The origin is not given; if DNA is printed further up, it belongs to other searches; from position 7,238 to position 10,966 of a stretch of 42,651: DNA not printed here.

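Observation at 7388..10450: One polypeptide fusing a complete multicopper oxidase to a complete galactose/glyoxal-oxidase-type copper radical oxidase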

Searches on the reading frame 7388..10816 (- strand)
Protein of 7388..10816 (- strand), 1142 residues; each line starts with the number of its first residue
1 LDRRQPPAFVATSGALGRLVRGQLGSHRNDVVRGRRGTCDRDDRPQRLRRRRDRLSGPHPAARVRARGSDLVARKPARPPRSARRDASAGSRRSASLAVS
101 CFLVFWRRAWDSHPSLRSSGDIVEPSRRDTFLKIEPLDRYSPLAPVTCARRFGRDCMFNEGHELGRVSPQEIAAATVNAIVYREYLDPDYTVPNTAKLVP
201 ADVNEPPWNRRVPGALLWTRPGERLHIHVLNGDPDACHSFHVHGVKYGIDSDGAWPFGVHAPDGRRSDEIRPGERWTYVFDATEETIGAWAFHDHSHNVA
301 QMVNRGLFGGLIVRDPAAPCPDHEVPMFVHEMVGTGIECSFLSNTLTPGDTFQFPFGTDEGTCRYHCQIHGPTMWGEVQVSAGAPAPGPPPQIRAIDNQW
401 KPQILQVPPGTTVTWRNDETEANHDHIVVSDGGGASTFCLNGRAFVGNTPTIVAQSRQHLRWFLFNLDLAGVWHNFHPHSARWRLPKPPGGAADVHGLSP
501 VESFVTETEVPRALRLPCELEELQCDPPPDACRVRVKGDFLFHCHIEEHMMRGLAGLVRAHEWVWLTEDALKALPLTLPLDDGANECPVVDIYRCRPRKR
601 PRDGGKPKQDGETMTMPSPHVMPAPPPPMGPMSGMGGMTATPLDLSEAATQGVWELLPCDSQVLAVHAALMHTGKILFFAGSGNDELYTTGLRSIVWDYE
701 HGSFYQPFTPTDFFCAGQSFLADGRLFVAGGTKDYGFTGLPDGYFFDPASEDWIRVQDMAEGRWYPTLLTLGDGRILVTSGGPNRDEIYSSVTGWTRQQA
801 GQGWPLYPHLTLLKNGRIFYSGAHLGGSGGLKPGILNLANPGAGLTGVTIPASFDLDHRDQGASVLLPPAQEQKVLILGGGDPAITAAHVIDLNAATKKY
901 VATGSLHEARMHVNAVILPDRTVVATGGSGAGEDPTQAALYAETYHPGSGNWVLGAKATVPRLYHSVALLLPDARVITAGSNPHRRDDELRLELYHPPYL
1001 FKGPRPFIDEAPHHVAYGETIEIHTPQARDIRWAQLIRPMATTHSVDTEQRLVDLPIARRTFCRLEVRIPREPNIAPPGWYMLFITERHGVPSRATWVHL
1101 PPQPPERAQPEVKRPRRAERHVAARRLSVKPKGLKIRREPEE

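Call 4: search_protein_families(library=pfam, proteins=[window:7388-10816:-], max_evalue=0.01)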
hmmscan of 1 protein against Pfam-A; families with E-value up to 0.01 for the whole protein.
window:7388-10816:- (1142 aa): 6 families
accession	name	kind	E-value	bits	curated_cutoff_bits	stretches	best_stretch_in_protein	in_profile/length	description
PF09118.17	GO-like_E_set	-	6.1e-25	87.9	25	1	1005-1099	1-99/100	Galactose oxidase-like, Early set domain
PF07732.21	Cu-oxidase_3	-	1.4e-13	51.4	21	1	209-317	21-118/119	Multicopper oxidase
PF07731.20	Cu-oxidase_2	-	1.5e-11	44.7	20.4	2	220-315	38-135/137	Multicopper oxidase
PF13964.12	Kelch_6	-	2.9e-11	43.4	25.3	1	713-763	1-50/50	Kelch motif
PF07250.17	Glyoxal_oxid_N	-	2e-09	37.5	37.5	1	694-783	48-137/243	Glyoxal oxidase N-terminus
PF24681.1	Kelch_KLHDC2_KLHL20_DRC7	-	3.7e-05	23.6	50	0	667-760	107-198/221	KLHDC2/KLHL20/DRC7 Kelch-repeats domain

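Call 5: search_protein_families(library=ncbifam, proteins=[window:7388-10816:-], max_evalue=0.01)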
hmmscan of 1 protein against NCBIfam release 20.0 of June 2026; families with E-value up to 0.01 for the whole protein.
window:7388-10816:- (1142 aa): 5 families
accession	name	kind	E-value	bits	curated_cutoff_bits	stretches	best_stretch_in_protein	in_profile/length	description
NF052501.1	RdCuOxGlxASco2837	equivalog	6.1e-107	358.4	800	2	737-1100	261-644/645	radical copper oxidase GlxA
TIGR01480.1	copper_res_A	subfamily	1.5e-06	27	478.95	1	209-320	70-166/593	copper resistance system multicopper oxidase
NF041487.1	copper_ox_MnxG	equivalog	0.00075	16.5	3100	1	532-635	489-584/1894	manganese-oxidizing multicopper oxidase MnxG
TIGR03390.1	ascorbOXfungal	equivalog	0.0037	15.8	445.35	0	209-319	33-133/538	L-ascorbate oxidase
NF008205.1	PRK10965.1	equivalog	0.0044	15.9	525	0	211-316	73-166/529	multicopper oxidase CueO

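Call 7: find_homologous_proteins(query=window:7388-10450:-, max_evalue=1e-10)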
Query window:7388-10450:- (1020 aa): 1033 proteins with E <= 1e-10 among 8000 candidates; the best 120 are listed.
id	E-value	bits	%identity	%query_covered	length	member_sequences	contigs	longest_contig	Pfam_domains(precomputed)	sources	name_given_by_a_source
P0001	0.0e+0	2441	100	100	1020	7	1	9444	PF07731.21,PF07250.18,PF09118.18,PF07732.22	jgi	jgi:FtsP/CotA-like multicopper oxidase with cupredoxin domain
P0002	0.0e+0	2118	86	100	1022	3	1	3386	PF07731.21,PF07250.18,PF24681.2,PF09118.18,PF07732.22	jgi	jgi:FtsP/CotA-like multicopper oxidase with cupredoxin domain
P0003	0.0e+0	1791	73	100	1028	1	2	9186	PF07731.21,PF07250.18,PF09118.18,PF07732.22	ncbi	-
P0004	0.0e+0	1768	73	100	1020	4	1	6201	PF07731.21,PF07250.18,PF13964.13,PF24681.2,PF09118.18,PF01344.32,PF07732.22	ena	-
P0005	0.0e+0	1735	73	100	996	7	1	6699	PF07731.21,PF07250.18,PF09118.18,PF07732.22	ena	-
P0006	0.0e+0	1727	71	100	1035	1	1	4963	PF07731.21,PF07646.22,PF07250.18,PF13964.13,PF09118.18,PF07732.22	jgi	jgi:FtsP/CotA-like multicopper oxidase with cupredoxin domain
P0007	0.0e+0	1722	71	100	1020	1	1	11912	PF07731.21,PF07250.18,PF09118.18,PF24981.2,PF07732.22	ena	-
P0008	0.0e+0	1482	65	95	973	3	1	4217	PF07731.21,PF13418.13,PF07250.18,PF13964.13,PF24681.2,PF13415.13,PF09118.18,PF24981.2,PF01344.32,PF07732.22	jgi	jgi:FtsP/CotA-like multicopper oxidase with cupredoxin domain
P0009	0.0e+0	1479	66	95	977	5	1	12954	PF07731.21,PF07250.18,PF13964.13,PF24681.2,PF09118.18,PF24981.2,PF01344.32,PF07732.22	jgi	jgi:FtsP/CotA-like multicopper oxidase with cupredoxin domain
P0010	0.0e+0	1473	64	96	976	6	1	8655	PF07731.21,PF07250.18,PF13964.13,PF24681.2,PF09118.18,PF24981.2,PF01344.32,PF07732.22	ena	-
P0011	0.0e+0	1470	64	95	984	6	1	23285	PF07731.21,PF07646.22,PF07250.18,PF13964.13,PF24681.2,PF09118.18,PF24981.2,PF01344.32,PF07732.22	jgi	jgi:FtsP/CotA-like multicopper oxidase with cupredoxin domain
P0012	0.0e+0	1470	65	96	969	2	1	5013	PF07731.21,PF07646.22,PF07250.18,PF13964.13,PF09118.18,PF01344.32,PF07732.22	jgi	jgi:FtsP/CotA-like multicopper oxidase with cupredoxin domain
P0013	0.0e+0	1462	64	95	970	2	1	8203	PF07731.21,PF07250.18,PF13964.13,PF09118.18,PF01344.32,PF07732.22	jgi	-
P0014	0.0e+0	1461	63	96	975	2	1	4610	PF07731.21,PF07250.18,PF13964.13,PF09118.18,PF24981.2,PF01344.32,PF07732.22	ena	-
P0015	0.0e+0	1460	87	67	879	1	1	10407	PF07731.21,PF07250.18,PF07732.22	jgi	jgi:FtsP/CotA-like multicopper oxidase with cupredoxin domain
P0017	0.0e+0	1438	62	96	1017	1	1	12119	PF07731.21,PF07250.18,PF09118.18,PF07732.22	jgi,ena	-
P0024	0.0e+0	1418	62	96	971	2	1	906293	PF07731.21,PF07250.18,PF09118.18,PF01344.32,PF07732.22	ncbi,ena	-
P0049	0.0e+0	1368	57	98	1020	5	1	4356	PF07731.21,PF07250.18,PF13964.13,PF09118.18,PF07732.22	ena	-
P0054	0.0e+0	1357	58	96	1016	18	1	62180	PF07731.21,PF07250.18,PF13964.13,PF09118.18,PF07732.22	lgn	-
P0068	0.0e+0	1331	57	96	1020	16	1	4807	PF07731.21,PF07646.22,PF07250.18,PF13964.13,PF00127.27,PF09118.18,PF07732.22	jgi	-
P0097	0.0e+0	1276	56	98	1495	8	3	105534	PF07731.21,PF07250.18,PF13964.13,PF24681.2,PF09118.18,PF17990.8,PF01344.32,PF07732.22,PF18417.7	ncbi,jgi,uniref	ncbi:LodA/GoxA family CTQ-dependent oxidase [Piscinibacter sp.]|jgi:FtsP/CotA-like multicopper oxida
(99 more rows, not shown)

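Call 9: search_solved_structures(query=window:7388-10450:-, max_evalue=0.01, show_alignments=4)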
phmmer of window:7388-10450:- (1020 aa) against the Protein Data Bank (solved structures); distinct sequences matched with E-value up to 0.01: 80 (the best 60 are shown).
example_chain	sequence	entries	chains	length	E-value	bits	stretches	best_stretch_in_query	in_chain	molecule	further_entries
4unm_A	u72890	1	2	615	7e-81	275.5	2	578-979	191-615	SECRETED PROTEIN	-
5lxz_B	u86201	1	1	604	5.3e-79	269.2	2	578-979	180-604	Secreted protein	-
5lqi_A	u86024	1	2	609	5.5e-79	269.2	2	578-979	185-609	Secreted protein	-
9g8h_A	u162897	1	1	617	1.9e-29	105.2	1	571-977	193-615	Galactose oxidase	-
9g43_A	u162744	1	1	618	1.9e-29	105.1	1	571-977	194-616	Galactose oxidase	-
2eid_A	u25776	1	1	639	8.5e-28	99.7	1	544-977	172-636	Galactose oxidase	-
2eib_A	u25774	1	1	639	8.8e-28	99.6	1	544-977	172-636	Galactose oxidase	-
8tx5_A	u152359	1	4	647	1e-27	99.4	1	542-977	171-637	Galactose oxidase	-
2eic_A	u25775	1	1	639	1.1e-27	99.3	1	544-977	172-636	Galactose oxidase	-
1gof_A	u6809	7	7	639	1.5e-27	98.9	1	544-977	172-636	GALACTOSE OXIDASE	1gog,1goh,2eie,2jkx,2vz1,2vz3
1t2x_A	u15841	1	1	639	1.5e-27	98.9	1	544-977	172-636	Galactose Oxidase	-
1k3i_A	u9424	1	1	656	1.6e-27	98.8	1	544-977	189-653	Galactose Oxidase Precursor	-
2wq8_A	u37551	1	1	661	1.8e-27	98.6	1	542-977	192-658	GALACTOSE OXIDASE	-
6xlt_A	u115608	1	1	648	2.1e-27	98.4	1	542-977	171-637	Galactose oxidase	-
8tx6_A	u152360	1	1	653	3.2e-27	97.8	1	584-977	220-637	Galactose oxidase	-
3gdc_A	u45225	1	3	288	1.9e-11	45.5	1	85-210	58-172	Multicopper oxidase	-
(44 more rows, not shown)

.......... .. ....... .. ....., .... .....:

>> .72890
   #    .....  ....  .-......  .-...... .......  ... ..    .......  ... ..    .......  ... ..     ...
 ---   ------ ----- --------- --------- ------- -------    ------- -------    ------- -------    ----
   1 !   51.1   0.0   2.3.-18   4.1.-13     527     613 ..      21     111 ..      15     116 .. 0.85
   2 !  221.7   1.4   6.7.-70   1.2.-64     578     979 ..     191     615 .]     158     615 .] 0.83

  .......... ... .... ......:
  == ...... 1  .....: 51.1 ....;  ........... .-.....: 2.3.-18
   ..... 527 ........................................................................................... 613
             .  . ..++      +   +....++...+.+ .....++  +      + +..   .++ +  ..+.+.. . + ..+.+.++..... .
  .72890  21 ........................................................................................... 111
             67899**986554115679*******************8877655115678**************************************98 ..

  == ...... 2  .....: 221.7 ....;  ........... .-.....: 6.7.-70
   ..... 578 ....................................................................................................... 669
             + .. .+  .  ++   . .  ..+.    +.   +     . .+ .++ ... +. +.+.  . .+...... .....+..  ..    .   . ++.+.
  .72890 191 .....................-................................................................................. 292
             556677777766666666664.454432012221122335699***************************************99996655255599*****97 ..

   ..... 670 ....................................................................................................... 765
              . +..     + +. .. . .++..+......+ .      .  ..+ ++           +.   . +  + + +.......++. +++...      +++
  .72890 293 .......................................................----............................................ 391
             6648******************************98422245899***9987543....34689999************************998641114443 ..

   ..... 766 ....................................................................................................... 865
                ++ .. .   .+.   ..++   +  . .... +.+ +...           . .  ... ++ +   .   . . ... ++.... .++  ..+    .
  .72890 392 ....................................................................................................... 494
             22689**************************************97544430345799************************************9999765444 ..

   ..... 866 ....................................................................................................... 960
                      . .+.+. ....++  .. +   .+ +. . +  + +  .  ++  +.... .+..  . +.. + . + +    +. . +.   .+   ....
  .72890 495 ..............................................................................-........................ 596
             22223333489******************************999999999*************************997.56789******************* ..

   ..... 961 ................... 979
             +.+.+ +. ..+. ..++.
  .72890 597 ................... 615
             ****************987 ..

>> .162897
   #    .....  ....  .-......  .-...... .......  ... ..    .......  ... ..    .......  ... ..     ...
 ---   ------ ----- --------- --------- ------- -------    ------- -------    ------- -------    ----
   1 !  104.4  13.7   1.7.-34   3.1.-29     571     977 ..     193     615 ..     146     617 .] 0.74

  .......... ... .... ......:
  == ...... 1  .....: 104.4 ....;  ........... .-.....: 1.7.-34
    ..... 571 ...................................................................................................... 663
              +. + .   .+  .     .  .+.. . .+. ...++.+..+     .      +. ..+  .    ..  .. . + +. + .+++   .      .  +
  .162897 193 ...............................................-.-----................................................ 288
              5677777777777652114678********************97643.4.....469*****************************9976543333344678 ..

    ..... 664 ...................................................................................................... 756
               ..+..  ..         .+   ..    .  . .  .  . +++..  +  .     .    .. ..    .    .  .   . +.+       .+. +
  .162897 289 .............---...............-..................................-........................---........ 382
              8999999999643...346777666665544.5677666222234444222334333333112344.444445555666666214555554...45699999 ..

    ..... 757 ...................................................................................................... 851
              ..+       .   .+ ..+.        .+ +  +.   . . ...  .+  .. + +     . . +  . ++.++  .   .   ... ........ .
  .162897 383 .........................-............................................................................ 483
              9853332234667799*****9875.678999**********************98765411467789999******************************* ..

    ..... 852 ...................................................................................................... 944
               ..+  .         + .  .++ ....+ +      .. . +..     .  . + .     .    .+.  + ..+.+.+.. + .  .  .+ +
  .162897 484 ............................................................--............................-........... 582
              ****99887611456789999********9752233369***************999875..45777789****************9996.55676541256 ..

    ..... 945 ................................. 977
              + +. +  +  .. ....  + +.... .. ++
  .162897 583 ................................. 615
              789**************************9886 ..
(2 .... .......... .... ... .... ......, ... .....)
